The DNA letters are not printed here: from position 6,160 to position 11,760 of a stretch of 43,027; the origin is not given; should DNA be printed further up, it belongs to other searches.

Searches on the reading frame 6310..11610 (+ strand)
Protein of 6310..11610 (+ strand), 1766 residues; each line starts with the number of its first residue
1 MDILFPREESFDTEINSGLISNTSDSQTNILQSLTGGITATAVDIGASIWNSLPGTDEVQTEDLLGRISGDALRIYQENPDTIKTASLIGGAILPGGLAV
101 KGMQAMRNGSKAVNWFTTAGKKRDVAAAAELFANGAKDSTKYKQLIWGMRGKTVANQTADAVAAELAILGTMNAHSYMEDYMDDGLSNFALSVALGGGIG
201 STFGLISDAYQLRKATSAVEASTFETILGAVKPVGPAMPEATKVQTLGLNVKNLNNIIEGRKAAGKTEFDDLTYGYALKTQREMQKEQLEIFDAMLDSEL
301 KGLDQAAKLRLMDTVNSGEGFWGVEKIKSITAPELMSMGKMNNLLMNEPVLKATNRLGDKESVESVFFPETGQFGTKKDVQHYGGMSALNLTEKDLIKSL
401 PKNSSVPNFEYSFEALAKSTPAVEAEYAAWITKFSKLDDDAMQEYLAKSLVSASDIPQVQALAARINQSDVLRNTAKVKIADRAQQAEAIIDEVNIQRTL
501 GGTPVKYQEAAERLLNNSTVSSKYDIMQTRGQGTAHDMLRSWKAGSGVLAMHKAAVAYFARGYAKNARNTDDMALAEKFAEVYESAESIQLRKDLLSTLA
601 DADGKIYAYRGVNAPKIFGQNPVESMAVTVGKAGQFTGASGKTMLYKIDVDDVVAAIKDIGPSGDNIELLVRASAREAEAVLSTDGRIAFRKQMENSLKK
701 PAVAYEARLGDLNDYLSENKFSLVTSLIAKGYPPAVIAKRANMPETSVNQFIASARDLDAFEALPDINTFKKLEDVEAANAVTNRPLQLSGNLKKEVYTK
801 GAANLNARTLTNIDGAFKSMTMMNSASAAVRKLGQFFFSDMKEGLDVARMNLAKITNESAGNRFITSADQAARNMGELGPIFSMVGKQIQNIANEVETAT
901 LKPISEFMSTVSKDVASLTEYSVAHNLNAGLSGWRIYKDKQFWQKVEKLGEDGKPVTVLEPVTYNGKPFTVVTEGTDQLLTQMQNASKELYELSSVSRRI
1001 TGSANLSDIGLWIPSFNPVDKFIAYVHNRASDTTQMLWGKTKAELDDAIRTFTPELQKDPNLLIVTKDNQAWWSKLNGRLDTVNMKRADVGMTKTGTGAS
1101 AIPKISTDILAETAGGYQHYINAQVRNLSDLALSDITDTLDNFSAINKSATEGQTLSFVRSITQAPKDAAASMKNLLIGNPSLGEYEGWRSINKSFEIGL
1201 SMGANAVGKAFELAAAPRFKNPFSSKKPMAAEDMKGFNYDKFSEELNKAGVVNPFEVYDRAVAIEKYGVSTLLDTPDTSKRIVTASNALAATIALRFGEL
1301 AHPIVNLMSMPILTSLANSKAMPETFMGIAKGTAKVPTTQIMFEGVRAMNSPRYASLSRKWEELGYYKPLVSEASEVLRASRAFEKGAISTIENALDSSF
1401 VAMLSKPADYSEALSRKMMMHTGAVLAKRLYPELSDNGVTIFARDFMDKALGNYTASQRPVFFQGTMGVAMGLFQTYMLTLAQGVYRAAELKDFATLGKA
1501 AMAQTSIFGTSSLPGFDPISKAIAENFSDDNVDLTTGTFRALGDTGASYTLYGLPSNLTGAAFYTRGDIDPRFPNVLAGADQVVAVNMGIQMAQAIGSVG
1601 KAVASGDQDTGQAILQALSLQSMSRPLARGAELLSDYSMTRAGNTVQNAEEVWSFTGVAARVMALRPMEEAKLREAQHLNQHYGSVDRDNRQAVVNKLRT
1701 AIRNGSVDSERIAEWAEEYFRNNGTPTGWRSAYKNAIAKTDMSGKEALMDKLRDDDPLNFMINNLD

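Call 105: search_solved_structures(query=window:6310-11610:+, max_evalue=0.01)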
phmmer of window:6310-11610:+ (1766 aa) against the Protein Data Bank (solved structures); distinct sequences matched with E-value up to 0.01: 0.

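Call 106: search_dna_similar(query=window:6310-11610:+, collection=phages, mode=protein, max_rows=15, max_evalue=1e-10, rows=spread)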
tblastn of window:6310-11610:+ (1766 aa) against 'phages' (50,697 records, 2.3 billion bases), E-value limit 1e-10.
Records with a match: 19; places in all: 19; records where one place covers at least 80% of the query: 2.
Best place of each record, by identity: <60% 19.
By first word of the organism name: Pseudomonas 16; Polaromonas 1; EBPR 1; Aeromonas 1.
By host as written in the record: Pseudomonas aeruginosa 12; - 3; Polaromonas sp. 1; Pseudomonas sp. 1; Psuedomonas aeruginosa 1; Aeromonas dhakensis 1.
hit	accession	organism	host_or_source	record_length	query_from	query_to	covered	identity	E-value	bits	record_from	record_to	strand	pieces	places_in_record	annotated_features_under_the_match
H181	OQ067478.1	Polaromonas phage Tiera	Polaromonas sp.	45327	5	1766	99%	40.8%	0e+0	1244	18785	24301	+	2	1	putative structural protein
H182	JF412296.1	EBPR podovirus 3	-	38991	25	1765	99%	32.4%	0e+0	823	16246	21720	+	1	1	gp20: hypothetical protein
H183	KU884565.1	Pseudomonas phage PaMx46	Pseudomonas aeruginosa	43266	14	1760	76%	34.6%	8e-161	653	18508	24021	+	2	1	structural protein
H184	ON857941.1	Pseudomonas phage vB_PaeP_FBPa48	Pseudomonas sp.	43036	14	1760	70%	36.1%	4e-162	657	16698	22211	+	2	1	hypothetical protein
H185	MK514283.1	Pseudomonas phage vB_PaeP_TF17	Psuedomonas aeruginosa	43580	14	1760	70%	36.1%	3e-162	658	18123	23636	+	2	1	putative structural protein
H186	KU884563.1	Pseudomonas phage PaMx41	Pseudomonas aeruginosa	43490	14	1760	70%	36.1%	9e-161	653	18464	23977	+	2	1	structural protein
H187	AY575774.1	Pseudomonas phage PaP2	-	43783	14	1760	70%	36.0%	1e-161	656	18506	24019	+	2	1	orf25: p25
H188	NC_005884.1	Pseudomonas phage PaP2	Pseudomonas aeruginosa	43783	14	1760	70%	36.0%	1e-161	656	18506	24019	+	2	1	hypothetical protein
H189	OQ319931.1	Pseudomonas phage 20Aug470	Pseudomonas aeruginosa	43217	14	1760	70%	36.0%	1e-161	656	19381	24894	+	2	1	hypothetical protein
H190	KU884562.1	Pseudomonas phage PaMx35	Pseudomonas aeruginosa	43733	14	1760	70%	36.0%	1e-161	656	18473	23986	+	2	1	structural protein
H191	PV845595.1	Pseudomonas phage Ph_15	Pseudomonas aeruginosa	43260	14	1760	70%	36.0%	2e-161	655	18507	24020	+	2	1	ejection protein peptidoglycan transglycosylase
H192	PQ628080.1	Pseudomonas phage Neko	Pseudomonas aeruginosa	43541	14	1760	70%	36.0%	2e-161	655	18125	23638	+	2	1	putative structural protein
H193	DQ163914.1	Pseudomonas phage 119X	-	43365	14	1760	70%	36.0%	3e-161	655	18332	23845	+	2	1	record has no annotation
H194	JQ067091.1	Pseudomonas phage PaMx32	Pseudomonas aeruginosa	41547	14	1760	70%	36.0%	7e-161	653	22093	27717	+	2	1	record has no annotation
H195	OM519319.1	Aeromonas phage P5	Aeromonas dhakensis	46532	1281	1724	25%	26.8%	6e-23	113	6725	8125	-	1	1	hypothetical protein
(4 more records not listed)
